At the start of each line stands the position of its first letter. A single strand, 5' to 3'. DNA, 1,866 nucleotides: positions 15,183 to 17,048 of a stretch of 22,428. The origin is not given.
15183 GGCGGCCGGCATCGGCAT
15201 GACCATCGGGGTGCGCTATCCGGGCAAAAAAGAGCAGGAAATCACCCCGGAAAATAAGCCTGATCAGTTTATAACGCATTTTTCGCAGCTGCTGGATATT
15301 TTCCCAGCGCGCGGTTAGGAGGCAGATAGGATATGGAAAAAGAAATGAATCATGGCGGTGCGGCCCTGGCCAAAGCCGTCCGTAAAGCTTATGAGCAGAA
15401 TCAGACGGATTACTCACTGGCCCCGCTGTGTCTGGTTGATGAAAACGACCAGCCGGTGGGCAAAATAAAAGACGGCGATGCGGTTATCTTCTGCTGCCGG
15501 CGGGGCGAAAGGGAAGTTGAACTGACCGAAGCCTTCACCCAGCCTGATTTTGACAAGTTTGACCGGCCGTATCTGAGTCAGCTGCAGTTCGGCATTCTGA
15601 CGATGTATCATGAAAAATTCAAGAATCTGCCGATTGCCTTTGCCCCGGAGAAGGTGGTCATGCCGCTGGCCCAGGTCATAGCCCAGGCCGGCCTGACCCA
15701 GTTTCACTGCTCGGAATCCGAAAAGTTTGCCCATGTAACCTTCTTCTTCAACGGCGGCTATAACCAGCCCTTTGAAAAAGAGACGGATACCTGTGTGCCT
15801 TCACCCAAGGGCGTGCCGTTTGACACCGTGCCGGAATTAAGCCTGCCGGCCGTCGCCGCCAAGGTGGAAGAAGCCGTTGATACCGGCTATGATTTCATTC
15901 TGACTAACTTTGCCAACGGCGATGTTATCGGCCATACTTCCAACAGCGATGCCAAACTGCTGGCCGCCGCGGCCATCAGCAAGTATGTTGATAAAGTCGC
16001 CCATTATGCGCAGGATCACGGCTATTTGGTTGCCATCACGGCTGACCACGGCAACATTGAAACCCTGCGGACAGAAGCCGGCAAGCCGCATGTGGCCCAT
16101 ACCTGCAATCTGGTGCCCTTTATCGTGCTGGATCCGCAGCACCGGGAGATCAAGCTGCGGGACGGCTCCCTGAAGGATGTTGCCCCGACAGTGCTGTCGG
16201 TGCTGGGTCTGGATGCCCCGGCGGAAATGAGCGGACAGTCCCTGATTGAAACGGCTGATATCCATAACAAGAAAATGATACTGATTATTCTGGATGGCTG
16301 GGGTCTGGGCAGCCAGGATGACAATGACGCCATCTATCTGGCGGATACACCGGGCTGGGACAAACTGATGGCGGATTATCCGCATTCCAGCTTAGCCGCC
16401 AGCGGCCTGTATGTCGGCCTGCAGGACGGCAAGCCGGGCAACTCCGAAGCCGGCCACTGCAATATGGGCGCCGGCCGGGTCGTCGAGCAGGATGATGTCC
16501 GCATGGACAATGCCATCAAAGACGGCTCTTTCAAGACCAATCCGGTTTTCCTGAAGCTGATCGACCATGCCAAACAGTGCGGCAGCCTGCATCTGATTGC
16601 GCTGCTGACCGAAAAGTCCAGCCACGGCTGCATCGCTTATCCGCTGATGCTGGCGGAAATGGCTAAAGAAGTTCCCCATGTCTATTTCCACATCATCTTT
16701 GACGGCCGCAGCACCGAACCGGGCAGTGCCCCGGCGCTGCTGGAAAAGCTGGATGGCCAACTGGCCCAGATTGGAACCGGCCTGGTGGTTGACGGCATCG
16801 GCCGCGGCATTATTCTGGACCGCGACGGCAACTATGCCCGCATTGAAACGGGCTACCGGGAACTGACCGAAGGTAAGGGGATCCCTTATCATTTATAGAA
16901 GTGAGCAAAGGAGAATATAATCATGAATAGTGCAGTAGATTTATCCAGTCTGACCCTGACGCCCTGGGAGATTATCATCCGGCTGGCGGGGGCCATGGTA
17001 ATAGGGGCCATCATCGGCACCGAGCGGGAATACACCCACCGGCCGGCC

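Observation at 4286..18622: Candidate undescribed phosphometabolite uptake and processing system next to inositol catabolism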

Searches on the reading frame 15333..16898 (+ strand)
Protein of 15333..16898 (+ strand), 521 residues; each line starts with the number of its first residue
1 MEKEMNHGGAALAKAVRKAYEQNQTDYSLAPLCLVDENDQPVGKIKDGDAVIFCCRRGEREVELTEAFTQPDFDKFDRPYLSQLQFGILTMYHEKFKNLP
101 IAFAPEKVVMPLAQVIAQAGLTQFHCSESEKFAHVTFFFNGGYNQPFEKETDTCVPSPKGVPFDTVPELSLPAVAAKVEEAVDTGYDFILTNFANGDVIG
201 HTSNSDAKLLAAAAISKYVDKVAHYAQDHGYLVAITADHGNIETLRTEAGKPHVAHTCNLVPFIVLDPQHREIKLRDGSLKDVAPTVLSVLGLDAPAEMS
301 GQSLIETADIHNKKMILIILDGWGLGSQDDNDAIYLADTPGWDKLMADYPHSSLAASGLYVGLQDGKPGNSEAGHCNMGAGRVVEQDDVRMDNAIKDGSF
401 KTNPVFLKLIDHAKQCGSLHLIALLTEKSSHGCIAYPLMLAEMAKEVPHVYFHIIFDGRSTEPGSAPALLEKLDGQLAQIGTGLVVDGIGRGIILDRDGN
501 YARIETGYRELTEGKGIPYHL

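Call 4: search_protein_families(library=pfam, proteins=[window:15333-16898:+])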
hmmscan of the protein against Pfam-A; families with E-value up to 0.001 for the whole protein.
window:15333-16898:+ (521 aa): 2 families
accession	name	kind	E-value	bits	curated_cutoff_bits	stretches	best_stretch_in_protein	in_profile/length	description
PF01676.23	Metalloenzyme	-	6.6e-54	183.5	24.3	2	105-294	65-251/252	Metalloenzyme superfamily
PF06415.18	iPGM_N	-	6.8e-40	137.3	27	2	392-516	2-129/217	BPG-independent PGAM N-terminus (iPGM_N)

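Call 6: search_protein_families(library=ncbifam, proteins=[window:15333-16898:+], max_evalue=0.01)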
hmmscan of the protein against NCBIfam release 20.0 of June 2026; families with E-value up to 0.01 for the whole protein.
window:15333-16898:+ (521 aa): 8 families
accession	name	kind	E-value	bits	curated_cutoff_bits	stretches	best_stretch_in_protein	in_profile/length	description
TIGR01307.1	pgm_bpd_ind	equivalog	1.9e-139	465.4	330.65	2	10-305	211-504/504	2,3-bisphosphoglycerate-independent phosphoglycerate mutase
NF003897.0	PRK05434.1-5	equivalog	4.3e-113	378.5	862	2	14-305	221-511/514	2,3-bisphosphoglycerate-independent phosphoglycerate mutase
NF009049.0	PRK12383.1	equivalog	3.4e-08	32.8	254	1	180-308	281-401/408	phosphopentomutase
NF003766.0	PRK05362.1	equivalog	4.6e-06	25.6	256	1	184-306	278-393/396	phosphopentomutase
TIGR00306.2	apgM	subfamily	5.2e-06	25.7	320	1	176-269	282-369/403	2,3-bisphosphoglycerate-independent phosphoglycerate mutase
NF003104.0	PRK04024.1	equivalog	7.7e-06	24.9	489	1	175-250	284-358/412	2,3-bisphosphoglycerate-independent phosphoglycerate mutase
NF010322.0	PRK13759.1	equivalog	0.00024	19.8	481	1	215-313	281-385/486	arylsulfatase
NF045661.1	HdlasePehA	equivalog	0.0062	15.2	900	1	224-307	304-391/506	phosphoric/sulfuric ester hydrolase PehA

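Call 8: find_homologous_proteins(query=window:15333-16898:+, max_evalue=1e-10)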
Query window:15333-16898:+ (521 aa): 7197 proteins with E <= 1e-10 among 8000 candidates; the best 120 are listed.
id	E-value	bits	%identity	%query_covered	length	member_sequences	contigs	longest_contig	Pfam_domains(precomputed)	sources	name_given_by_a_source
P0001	0.0e+0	1202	100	100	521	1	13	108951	PF06415.19,PF01676.24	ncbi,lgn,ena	-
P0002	1.9e-287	972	81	99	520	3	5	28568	PF06415.19,PF01676.24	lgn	-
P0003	4.3e-276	935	79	100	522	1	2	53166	PF06415.19,PF01676.24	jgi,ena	-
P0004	5.2e-260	882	74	99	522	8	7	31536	PF06415.19,PF01676.24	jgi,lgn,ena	-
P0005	6.2e-255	865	73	98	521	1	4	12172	PF06415.19,PF01676.24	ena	-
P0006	8.0e-255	864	72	100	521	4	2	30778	PF06415.19,PF01676.24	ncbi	-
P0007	2.3e-254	863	73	100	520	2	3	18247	PF06415.19,PF01676.24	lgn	-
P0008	3.8e-254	862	72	98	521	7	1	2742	PF06415.19,PF01676.24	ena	-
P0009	6.2e-254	861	73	100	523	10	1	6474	PF06415.19,PF01676.24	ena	-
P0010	2.3e-253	860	73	99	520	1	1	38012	PF06415.19,PF01676.24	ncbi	-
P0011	5.4e-253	858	72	100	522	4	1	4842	PF06415.19,PF01676.24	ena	-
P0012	6.5e-253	858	72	100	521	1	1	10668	PF06415.19,PF01676.24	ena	-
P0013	6.8e-253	858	72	98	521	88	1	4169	PF06415.19,PF01676.24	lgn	-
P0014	7.9e-253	858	72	100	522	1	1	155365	PF06415.19,PF01676.24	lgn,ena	-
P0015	1.4e-252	857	72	98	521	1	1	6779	PF06415.19,PF01676.24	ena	-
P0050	3.5e-248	842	71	99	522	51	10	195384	PF06415.19,PF01676.24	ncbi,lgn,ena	-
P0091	4.9e-242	822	70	99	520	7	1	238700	PF06415.19,PF01676.24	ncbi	-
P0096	3.7e-241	819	69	99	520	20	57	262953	PF06415.19,PF01676.24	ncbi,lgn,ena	-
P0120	4.8e-239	812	69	99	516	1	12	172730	PF06415.19,PF01676.24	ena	-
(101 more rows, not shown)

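Call 10: find_encoding_contigs(protein=P0001, flank=10000, max_places=3)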
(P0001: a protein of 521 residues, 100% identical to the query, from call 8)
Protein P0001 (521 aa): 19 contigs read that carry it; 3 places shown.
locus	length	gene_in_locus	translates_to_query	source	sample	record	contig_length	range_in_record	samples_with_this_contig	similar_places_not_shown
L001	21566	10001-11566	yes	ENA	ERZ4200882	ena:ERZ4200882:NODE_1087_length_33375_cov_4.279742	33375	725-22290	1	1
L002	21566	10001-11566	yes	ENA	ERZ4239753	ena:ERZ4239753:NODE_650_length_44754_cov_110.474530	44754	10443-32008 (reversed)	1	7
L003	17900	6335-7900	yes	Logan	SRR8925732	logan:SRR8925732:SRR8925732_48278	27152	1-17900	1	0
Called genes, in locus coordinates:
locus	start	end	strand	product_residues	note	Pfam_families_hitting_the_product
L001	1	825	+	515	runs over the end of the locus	?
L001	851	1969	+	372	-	PF00005:ABC_tran, PF13304:AAA_21 (faint), PF08402:TOBE_2 (weak)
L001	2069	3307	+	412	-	-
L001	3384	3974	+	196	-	-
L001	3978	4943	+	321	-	PF00753:Lactamase_B (weak)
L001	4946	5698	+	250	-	PF00702:Hydrolase, PF13419:HAD_2, PF13242:Hydrolase_like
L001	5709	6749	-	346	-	PF00356:LacI, PF13542:HTH_Tnp_ISL3 (faint), PF00532:Peripla_BP_1, PF13407:Peripla_BP_4, PF13377:Peripla_BP_3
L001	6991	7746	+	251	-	PF00702:Hydrolase, PF13419:HAD_2, PF13242:Hydrolase_like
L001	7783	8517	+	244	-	PF00702:Hydrolase, PF13419:HAD_2, PF13242:Hydrolase_like (weak)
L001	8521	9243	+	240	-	PF00702:Hydrolase, PF13419:HAD_2, PF13242:Hydrolase_like (weak)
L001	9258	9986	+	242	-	PF00702:Hydrolase, PF13419:HAD_2, PF13242:Hydrolase_like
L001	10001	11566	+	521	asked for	PF01676:Metalloenzyme, PF06415:iPGM_N, PF01676:Metalloenzyme, PF06415:iPGM_N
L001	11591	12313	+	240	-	PF02308:MgtC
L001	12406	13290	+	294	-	PF00294:PfkB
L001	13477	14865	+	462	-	PF03747:ADP_ribosyl_GH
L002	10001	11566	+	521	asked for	PF01676:Metalloenzyme, PF06415:iPGM_N, PF01676:Metalloenzyme, PF06415:iPGM_N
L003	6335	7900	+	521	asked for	PF01676:Metalloenzyme, PF06415:iPGM_N, PF01676:Metalloenzyme, PF06415:iPGM_N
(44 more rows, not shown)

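Call 11: find_encoding_contigs(protein=P0096, flank=10000, max_places=3)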
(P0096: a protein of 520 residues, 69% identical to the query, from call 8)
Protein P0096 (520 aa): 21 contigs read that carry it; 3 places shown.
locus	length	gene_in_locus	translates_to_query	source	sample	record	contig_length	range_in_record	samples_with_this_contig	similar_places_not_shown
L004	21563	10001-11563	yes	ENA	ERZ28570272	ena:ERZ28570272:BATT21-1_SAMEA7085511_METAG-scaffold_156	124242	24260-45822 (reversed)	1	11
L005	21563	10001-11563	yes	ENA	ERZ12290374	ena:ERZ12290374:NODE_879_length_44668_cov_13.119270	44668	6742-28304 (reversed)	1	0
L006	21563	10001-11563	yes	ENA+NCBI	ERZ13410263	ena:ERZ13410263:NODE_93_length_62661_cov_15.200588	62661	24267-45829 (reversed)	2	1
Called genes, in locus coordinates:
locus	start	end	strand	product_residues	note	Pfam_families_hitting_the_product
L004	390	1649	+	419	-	PF00939:Na_sulph_symp, PF03600:CitMHS, PF06808:DctM (weak), PF03600:CitMHS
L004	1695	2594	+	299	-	PF05681:Fumerase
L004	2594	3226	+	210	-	PF05683:Fumerase_C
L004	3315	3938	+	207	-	PF08901:DUF1847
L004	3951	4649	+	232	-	PF00392:GntR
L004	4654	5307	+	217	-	PF00392:GntR, PF07729:FCD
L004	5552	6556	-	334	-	PF00356:LacI, PF01381:HTH_3 (faint), PF00532:Peripla_BP_1, PF13407:Peripla_BP_4, PF13377:Peripla_BP_3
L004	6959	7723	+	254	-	PF00702:Hydrolase, PF13419:HAD_2, PF13242:Hydrolase_like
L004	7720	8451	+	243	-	PF00702:Hydrolase, PF13419:HAD_2, PF13242:Hydrolase_like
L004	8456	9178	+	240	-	PF00702:Hydrolase, PF13419:HAD_2, PF13242:Hydrolase_like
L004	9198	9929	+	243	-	PF00702:Hydrolase, PF13419:HAD_2, PF13242:Hydrolase_like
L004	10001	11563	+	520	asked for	PF06415:iPGM_N, PF01676:Metalloenzyme, PF06415:iPGM_N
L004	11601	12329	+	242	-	PF02308:MgtC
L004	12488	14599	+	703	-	PF03030:H_PPase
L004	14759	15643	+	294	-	PF00294:PfkB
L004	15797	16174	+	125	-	PF01042:Ribonuc_L-PSP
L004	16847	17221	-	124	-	PF16320:Ribosomal_L12_N, PF00542:Ribosomal_L12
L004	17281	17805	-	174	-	PF00466:Ribosomal_L10, PF27436:RL10_C (weak)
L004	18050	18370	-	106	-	PF12844:HTH_19, PF01381:HTH_3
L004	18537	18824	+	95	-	-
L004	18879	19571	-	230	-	PF00687:Ribosomal_L1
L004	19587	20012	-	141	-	PF03946:Ribosomal_L11_N, PF00298:Ribosomal_L11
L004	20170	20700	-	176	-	PF02357:NusG, PF00467:KOW (weak)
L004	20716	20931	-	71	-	PF00584:SecE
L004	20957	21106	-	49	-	PF00471:Ribosomal_L33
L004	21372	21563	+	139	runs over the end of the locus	PF03652:RuvX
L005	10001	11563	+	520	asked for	PF06415:iPGM_N, PF01676:Metalloenzyme, PF06415:iPGM_N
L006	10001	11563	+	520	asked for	PF06415:iPGM_N, PF01676:Metalloenzyme, PF06415:iPGM_N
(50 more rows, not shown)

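Call 12: search_solved_structures(query=window:15333-16898:+, max_evalue=0.00001, show_alignments=1)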
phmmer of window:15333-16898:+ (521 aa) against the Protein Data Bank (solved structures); distinct sequences matched with E-value up to 0.00001: 11.
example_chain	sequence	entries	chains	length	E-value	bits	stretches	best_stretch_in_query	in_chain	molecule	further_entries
1ejj_A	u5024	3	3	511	1.3e-95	324.1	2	16-305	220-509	PHOSPHOGLYCERATE MUTASE | 2,3-BISPHOSPHOGLYCERATE-INDEPENDENT PHOSPHOGLYCERATE MUTASE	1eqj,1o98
1o99_A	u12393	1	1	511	3.5e-95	322.7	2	16-305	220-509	2,3-BISPHOSPHOGLYCERATE-INDEPENDENT PHOSPHOGLYCERATE MUTASE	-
5vpu_A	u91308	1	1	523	4.7e-95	322.3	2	41-306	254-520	2,3-bisphosphoglycerate-independent phosphoglycerate mutase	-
5kgl_A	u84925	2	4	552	8.5e-93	314.9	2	10-307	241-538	2,3-bisphosphoglycerate-independent phosphoglycerate mutase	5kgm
5kgn_A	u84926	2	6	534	1.9e-92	313.7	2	10-307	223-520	2,3-bisphosphoglycerate-independent phosphoglycerate mutase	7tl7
7knf_A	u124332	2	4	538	2e-92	313.7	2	10-307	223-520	2,3-bisphosphoglycerate-independent phosphoglycerate mutase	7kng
2ify_A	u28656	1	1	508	7.7e-89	301.8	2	15-305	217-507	2,3-bisphosphoglycerate-independent phosphoglycerate mutase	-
7tl8_A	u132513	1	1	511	1.1e-78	268.4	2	13-309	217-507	2,3-bisphosphoglycerate-independent phosphoglycerate mutase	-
4my4_A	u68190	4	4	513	1.5e-78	267.9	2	13-306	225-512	2,3-bisphosphoglycerate-independent phosphoglycerate mutase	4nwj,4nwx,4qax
3igy_B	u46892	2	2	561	3.5e-63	217.2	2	21-300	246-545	Cofactor-independent phosphoglycerate mutase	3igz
3nvl_A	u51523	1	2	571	1.4e-58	201.9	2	20-307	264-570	2,3-bisphosphoglycerate-independent phosphoglycerate mutase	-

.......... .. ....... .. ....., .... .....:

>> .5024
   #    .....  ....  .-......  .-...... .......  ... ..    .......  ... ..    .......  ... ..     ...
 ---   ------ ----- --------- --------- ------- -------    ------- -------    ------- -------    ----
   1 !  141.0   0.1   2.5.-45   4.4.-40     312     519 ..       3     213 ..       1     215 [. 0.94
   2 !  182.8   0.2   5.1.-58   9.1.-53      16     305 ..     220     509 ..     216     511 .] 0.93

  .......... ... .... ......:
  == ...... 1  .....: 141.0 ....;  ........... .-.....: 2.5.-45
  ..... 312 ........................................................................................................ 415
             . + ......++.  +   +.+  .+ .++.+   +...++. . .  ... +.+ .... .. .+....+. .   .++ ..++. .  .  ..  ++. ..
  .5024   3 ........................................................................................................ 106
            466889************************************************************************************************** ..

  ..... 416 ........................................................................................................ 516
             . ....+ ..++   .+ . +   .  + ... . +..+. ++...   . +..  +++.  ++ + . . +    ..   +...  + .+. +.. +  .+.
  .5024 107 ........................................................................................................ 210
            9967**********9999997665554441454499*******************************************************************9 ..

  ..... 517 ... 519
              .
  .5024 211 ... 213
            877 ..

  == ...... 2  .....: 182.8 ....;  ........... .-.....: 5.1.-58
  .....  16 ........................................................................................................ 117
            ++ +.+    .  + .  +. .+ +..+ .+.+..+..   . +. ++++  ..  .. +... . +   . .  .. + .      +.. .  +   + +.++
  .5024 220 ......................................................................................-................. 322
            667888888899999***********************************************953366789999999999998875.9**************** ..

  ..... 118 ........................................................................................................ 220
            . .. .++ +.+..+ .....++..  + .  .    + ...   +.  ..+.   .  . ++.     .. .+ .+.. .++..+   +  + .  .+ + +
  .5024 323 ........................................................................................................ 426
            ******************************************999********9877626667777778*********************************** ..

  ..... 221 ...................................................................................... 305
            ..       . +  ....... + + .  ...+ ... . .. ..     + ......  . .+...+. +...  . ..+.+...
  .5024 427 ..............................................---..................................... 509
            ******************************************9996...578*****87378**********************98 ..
